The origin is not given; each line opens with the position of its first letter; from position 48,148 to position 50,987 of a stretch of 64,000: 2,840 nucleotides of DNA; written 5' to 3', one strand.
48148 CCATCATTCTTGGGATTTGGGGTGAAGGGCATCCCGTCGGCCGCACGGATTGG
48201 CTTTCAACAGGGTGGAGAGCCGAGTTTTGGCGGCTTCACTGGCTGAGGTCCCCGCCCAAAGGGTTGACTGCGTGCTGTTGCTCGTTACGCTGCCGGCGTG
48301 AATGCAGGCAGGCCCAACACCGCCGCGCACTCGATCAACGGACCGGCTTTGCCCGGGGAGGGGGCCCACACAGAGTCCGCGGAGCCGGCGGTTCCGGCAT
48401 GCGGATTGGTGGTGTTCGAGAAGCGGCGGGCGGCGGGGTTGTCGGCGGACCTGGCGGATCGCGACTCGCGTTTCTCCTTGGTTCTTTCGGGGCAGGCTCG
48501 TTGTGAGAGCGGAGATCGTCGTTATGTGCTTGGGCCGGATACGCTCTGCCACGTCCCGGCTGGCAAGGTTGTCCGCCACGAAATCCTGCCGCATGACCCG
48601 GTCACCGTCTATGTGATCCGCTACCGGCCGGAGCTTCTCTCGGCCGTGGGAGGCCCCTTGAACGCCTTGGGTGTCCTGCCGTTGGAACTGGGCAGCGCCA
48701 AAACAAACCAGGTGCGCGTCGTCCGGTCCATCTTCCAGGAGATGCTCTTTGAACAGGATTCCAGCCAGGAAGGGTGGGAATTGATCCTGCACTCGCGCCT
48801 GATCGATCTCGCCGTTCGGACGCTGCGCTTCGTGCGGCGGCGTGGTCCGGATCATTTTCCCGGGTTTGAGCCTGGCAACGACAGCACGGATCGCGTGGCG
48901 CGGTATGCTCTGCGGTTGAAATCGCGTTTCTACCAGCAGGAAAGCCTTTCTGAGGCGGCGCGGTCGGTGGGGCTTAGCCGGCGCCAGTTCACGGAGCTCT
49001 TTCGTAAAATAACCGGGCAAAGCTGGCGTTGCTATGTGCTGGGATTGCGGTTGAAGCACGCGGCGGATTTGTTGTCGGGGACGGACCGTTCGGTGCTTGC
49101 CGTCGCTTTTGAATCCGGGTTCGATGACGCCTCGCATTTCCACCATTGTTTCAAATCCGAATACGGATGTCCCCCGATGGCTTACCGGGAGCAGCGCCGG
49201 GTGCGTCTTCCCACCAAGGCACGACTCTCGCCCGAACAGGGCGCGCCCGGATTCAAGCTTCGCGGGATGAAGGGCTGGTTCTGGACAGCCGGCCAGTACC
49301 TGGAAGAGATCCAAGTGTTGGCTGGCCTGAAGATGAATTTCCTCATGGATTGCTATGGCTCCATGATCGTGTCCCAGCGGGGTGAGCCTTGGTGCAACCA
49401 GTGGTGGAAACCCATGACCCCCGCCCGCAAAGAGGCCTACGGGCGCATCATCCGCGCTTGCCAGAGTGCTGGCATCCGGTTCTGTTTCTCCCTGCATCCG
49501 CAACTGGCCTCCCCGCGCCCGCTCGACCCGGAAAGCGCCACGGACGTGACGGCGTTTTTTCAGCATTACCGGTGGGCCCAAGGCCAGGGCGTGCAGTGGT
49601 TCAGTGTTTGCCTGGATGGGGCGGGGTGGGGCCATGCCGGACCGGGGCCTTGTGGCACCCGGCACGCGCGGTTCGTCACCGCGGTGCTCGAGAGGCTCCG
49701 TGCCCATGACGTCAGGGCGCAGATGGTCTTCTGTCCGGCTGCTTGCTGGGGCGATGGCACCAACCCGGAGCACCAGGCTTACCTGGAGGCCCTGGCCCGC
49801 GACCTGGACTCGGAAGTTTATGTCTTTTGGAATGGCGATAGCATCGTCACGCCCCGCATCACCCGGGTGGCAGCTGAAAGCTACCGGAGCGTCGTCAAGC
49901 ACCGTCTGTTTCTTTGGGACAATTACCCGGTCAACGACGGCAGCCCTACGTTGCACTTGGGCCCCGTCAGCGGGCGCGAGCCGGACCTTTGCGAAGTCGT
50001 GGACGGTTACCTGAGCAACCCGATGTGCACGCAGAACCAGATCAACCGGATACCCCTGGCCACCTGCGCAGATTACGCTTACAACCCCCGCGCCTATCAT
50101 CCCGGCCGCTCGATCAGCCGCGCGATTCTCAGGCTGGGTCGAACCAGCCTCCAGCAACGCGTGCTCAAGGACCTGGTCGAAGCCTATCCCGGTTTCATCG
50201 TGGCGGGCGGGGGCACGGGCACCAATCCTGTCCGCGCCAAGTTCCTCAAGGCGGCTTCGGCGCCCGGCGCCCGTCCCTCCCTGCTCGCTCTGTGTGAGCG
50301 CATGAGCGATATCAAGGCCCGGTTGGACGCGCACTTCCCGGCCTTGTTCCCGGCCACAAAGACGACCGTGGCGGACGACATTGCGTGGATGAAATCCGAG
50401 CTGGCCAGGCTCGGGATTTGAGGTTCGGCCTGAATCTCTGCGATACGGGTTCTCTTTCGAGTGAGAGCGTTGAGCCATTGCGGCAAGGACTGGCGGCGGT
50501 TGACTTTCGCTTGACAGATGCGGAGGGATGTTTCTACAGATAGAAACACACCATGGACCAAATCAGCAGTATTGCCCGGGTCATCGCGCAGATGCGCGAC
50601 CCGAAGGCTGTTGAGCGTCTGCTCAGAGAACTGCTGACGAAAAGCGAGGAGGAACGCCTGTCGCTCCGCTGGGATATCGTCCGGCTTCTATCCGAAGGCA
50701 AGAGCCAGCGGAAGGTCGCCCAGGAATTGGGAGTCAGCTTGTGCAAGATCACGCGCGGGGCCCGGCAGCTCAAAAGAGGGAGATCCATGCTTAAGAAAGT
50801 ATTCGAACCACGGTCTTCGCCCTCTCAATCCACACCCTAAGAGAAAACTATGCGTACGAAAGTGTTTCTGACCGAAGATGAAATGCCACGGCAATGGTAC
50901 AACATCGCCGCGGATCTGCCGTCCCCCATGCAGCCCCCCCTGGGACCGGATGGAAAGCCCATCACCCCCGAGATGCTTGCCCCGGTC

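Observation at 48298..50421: AraC regulator fused to a GH84-like domain that has lost catalytic residues: a candidate enzyme-derived glycan sensor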

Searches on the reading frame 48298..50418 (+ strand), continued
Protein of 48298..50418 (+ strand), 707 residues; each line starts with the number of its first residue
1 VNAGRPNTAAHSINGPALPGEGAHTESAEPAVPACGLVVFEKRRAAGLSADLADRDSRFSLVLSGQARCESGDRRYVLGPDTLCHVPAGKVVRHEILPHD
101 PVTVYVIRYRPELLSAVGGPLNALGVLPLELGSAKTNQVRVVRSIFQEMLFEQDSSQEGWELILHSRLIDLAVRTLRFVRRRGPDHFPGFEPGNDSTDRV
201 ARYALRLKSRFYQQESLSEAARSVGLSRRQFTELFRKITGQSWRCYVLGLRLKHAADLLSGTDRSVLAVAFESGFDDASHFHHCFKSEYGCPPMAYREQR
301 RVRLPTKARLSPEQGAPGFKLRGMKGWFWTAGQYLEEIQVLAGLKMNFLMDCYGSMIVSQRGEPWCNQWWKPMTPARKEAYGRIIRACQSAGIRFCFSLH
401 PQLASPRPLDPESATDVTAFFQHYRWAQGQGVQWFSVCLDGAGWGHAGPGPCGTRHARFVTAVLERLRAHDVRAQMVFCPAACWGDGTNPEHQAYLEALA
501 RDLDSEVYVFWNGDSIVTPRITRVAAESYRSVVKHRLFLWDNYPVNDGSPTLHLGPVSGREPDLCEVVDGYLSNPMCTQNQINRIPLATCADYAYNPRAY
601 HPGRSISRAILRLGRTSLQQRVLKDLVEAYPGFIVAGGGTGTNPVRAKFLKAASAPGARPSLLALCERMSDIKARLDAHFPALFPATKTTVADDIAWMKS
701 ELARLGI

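Call 53: find_encoding_contigs(protein=P0001, flank=10000, max_places=2)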
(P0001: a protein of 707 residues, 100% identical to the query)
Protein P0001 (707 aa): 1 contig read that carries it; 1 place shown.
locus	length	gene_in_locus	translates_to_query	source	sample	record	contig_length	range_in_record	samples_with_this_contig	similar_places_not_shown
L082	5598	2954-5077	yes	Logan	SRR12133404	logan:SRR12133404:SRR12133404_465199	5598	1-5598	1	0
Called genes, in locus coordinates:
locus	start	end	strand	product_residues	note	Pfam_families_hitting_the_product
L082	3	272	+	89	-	?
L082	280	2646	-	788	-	PF22842:Pel9A-like_beta_helix, PF13229:Beta_helix (faint), PF17820:PDZ_6 (faint), PF13180:PDZ_2 (weak)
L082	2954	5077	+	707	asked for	PF02311:AraC_binding (faint), PF12833:HTH_18, PF00165:HTH_AraC (weak), PF07555:NAGidase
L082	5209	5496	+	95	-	PF01371:Trp_repressor, PF13384:HTH_23 (faint)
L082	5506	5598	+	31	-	?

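Call 62: find_encoding_contigs(protein=P0004, flank=10000, max_places=1)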
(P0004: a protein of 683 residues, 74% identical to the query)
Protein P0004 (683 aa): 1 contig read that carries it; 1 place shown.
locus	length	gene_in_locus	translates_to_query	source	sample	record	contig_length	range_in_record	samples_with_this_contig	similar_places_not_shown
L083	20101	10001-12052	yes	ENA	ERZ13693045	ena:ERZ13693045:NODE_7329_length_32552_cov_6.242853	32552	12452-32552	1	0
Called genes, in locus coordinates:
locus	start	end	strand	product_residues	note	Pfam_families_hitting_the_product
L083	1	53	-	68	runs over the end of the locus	-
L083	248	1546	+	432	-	PF13513:HEAT_EZ (faint), PF02985:HEAT (faint), PF13646:HEAT_2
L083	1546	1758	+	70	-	-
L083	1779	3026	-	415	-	PF00079:Serpin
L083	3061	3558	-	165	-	-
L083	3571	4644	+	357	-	PF13175:AAA_15 (faint), PF13304:AAA_21, PF02463:SMC_N (weak)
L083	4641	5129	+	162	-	-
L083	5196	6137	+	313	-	PF02195:ParB_N, PF17762:HTH_ParB, PF23552:ParB_C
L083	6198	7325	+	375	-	PF25270:Khk, PF00294:PfkB (weak)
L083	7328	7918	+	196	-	PF01327:Pep_deformylase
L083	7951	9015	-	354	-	PF01384:PHO4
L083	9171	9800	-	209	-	PF01865:PhoU_div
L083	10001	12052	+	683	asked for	PF02311:AraC_binding (weak), PF12833:HTH_18, PF00165:HTH_AraC (weak), PF07555:NAGidase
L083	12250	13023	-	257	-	PF07963:N_methyl (weak)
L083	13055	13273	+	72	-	-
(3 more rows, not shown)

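Call 63: find_encoding_contigs(protein=P0002, flank=10000, max_places=1)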
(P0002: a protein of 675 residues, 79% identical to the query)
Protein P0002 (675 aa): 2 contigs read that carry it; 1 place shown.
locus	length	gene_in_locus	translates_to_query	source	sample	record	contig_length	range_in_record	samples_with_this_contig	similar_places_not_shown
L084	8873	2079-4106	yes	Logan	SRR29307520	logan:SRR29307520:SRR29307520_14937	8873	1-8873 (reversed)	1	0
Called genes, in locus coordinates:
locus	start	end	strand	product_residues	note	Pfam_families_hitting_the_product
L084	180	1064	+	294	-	PF07963:N_methyl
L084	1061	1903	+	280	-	PF08543:Phos_pyr_kin, PF00294:PfkB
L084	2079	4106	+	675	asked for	PF02311:AraC_binding (faint), PF12833:HTH_18, PF00165:HTH_AraC, PF07555:NAGidase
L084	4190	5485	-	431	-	PF04734:Ceramidase_alk (faint)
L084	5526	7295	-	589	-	PF07555:NAGidase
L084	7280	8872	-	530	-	?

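Call 72: search_protein_families(library=ncbifam, proteins=[window:48298-50418:+], max_evalue=0.001)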
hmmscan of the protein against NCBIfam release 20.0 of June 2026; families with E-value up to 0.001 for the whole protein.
window:48298-50418:+ (707 aa): 28 families (the best 25 are shown)
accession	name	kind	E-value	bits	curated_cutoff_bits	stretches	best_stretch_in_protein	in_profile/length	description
NF041654.1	GlcNAcase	equivalog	7.2e-20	71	1000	1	323-612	151-425/732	beta-N-acetylglucosaminidase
NF047455.1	TF_Staph_AryK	equivalog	2.2e-14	52.7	850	1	161-302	124-261/759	transcriptional regulator AryK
NF010028.0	PRK13503.1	equivalog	6e-12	45.5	288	1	193-301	166-274/278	HTH-type transcriptional activator RhaS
NF007693.0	PRK10371.1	equivalog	8e-12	45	253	1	215-300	215-300/309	transcriptional regulator MelR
NF052371.1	TransRegGbdRPseu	equivalog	9.3e-12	44.6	480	1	216-301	243-328/365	choline metabolism transcriptional regulator GbdR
NF006902.0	PRK09393.1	equivalog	1e-11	44.7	425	1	196-300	218-322/327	transcriptional regulator FtrA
NF040475.1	chlor_reg_RclR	equivalog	2.3e-11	43.6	400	1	218-299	197-278/284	reactive chlorine-specific transcriptional regulator RclR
NF047788.1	TransRegPocR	equivalog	2.6e-11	43.4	500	1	197-300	187-291/296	transcriptional regulator PocR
NF010026.0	PRK13501.1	equivalog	2.9e-10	39.8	363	1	217-306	195-283/290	HTH-type transcriptional activator RhaR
NF007243.0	PRK09685.1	equivalog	3.9e-10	39.6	199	1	203-300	202-302/303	transcriptional regulator FeaR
NF007860.0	PRK10572.1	equivalog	5e-10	38.7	208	1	199-301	184-286/292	arabinose operon transcriptional regulator AraC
NF049932.1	TranspRegBtr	equivalog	1.5e-09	37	900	1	216-305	182-271/531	bacillibactin transport transcriptional regulator Btr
TIGR02297.1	HpaA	equivalog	1.7e-09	37.3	274.65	1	194-299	182-287/287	4-hydroxyphenylacetate catabolism regulatory protein HpaA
NF012144.2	ramA_TF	equivalog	1e-08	35.5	180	1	217-300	24-107/108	RamA family antibiotic efflux transcriptional regulator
NF007584.0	PRK10219.1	equivalog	3.2e-08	33.9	174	1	213-299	20-106/107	superoxide response transcriptional regulator SoxS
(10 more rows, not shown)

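Call 77: search_protein_representatives(protein=window:48298-50418:+)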
Query: 707 residues. Proteins with E-value up to 0.001 (for the whole library): 71347; up to 1e-10: 2077; up to 1e-30: 99. The best 150 are listed.
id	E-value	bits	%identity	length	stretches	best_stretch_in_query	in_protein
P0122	9.5e-290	979.2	55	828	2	305-704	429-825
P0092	1.9e-268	908.8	57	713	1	2-705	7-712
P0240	1.7e-143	495.7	56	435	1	29-432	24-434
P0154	1.8e-131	455.9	53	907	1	292-700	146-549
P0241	6.5e-119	414.4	49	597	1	298-700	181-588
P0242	7.6e-114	397.7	49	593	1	311-700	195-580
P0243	5.8e-113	394.8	50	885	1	312-703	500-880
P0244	5.1e-111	388.3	52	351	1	362-697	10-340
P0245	1.6e-110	386.7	48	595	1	311-699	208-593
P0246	6.1e-108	378.1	48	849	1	313-699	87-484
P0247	2.1e-106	373.1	46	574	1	292-703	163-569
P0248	2.9e-106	372.6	50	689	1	364-702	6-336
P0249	5.7e-106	371.6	46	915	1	301-703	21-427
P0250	1.7e-103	363.5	47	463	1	314-698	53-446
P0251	2.4e-103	363.0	47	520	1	311-699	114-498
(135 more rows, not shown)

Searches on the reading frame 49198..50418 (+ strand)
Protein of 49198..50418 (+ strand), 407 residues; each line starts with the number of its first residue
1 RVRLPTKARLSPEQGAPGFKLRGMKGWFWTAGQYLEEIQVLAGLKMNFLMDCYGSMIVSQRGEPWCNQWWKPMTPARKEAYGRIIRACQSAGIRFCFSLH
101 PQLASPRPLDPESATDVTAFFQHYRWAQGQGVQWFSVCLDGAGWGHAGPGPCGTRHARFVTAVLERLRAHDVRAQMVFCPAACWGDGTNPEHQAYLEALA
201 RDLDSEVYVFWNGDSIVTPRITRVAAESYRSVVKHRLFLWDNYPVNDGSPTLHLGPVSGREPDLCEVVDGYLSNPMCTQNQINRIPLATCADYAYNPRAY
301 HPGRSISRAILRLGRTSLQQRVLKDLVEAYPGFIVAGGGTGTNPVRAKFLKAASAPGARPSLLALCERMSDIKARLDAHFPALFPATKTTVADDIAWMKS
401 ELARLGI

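Call 5: search_solved_structures(query=window:49198-50418:+, max_evalue=0.001, show_alignments=3)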
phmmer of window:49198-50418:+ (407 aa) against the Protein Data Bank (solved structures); distinct sequences matched with E-value up to 0.001: 38.
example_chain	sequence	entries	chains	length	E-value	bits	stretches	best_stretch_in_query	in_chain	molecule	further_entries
5diy_A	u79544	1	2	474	1.9e-25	92.6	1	25-315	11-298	Hyaluronidase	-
6pv5_A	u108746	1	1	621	1.3e-20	76.7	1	16-311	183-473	Putative O-GlcNAcase nagJ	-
7khv_A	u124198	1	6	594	9.3e-16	60.7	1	22-313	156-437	O-GlcNAcase NagJ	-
2xsa_A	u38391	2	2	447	1.1e-15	60.5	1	166-312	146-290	HYALURONOGLUCOSAMINIDASE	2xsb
11lh_A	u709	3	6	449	1.1e-15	60.5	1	166-312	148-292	Protein O-GlcNAcase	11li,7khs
2xpk_A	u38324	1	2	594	1.4e-15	60.2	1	22-313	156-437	O-GLCNACASE NAGJ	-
9lr5_A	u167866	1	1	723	2.2e-15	59.5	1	57-310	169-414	O-GlcNAcase BT_4395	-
2wzi_A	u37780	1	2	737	2.3e-15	59.5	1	57-310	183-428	O-GLCNACASE BT_4395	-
5mi4_A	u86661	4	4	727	2.6e-15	59.3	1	57-310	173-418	O-GlcNAcase BT_4395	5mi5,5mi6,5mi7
2j4g_A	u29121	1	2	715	2.8e-15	59.2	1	57-310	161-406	HYALURONOGLUCOSAMINIDASE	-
2jiw_A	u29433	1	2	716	2.8e-15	59.1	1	57-310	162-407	O-GLCNACASE BT_4395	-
2j47_A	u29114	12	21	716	2.8e-15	59.1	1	57-310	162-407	GLUCOSAMINIDASE | O-GLCNACASE BT_4395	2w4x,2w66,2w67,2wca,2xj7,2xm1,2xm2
7k41_A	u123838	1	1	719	2.8e-15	59.1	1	57-310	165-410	O-GlcNAcase BT_4395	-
2chn_A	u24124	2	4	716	2.9e-15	59.1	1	57-310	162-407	GLUCOSAMINIDASE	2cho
5abf_B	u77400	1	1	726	2.9e-15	59.1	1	57-310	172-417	O-GLCNACASE BT_4395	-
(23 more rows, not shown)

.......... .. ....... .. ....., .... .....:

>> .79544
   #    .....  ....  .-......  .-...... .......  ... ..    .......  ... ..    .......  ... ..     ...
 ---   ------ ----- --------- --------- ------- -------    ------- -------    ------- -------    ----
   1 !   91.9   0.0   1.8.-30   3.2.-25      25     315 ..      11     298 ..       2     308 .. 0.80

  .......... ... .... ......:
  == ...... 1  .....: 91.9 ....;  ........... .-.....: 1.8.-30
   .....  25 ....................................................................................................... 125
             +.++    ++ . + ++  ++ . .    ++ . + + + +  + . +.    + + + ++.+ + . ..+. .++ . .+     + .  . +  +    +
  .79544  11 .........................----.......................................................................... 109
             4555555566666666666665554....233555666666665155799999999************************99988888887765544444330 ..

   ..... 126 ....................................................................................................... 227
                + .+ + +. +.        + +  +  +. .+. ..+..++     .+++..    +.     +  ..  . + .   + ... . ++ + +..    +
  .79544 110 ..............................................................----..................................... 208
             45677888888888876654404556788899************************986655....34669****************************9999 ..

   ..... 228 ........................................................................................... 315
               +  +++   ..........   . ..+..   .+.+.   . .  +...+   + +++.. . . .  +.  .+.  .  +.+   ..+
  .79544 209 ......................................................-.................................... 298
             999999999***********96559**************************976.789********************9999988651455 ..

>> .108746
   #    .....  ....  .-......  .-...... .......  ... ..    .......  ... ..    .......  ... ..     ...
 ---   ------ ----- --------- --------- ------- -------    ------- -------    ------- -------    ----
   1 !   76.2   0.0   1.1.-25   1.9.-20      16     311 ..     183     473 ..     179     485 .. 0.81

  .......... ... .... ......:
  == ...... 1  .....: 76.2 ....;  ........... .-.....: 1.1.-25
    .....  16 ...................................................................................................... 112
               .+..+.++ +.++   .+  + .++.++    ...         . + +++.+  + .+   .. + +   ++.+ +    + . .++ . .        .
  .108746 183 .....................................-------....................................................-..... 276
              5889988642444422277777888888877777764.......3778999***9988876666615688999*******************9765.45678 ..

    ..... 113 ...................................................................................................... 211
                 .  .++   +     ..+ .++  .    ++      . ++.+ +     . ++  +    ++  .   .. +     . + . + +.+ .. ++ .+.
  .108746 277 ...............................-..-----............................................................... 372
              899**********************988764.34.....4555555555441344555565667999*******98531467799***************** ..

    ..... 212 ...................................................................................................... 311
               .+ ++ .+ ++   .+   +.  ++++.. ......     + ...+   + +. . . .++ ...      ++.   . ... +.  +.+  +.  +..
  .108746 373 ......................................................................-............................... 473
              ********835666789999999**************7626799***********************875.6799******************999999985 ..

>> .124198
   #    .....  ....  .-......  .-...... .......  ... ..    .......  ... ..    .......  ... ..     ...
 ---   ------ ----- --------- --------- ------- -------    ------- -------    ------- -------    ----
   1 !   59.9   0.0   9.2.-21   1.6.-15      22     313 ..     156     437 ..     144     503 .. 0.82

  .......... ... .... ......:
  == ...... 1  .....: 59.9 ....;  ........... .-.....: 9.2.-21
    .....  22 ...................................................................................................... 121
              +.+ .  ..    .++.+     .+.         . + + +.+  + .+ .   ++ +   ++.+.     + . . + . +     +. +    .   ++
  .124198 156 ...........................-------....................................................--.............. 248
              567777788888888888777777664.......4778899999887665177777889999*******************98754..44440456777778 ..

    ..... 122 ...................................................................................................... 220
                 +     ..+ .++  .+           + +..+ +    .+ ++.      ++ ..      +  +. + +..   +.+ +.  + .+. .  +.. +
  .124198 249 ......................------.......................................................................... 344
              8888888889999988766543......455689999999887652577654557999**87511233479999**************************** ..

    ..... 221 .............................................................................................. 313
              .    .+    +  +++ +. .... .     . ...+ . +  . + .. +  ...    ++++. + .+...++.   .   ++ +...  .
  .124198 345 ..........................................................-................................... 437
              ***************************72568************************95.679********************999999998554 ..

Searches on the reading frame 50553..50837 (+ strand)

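Call 11: search_protein_families(library=pfam, proteins=[window:50553-50837:+], max_evalue=0.001)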
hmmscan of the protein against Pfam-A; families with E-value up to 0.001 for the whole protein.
window:50553-50837:+ (95 aa): 3 families
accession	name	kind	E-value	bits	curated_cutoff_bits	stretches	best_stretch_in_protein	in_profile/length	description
PF01371.25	Trp_repressor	-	2.4e-19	69.6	27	1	4-85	3-85/88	Trp repressor protein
PF13384.12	HTH_23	-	1.9e-05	24.7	24.6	1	35-66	3-34/50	Homeodomain-like domain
PF18024.7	HTH_50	-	0.0007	19.7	27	0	42-71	16-45/50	Helix-turn-helix domain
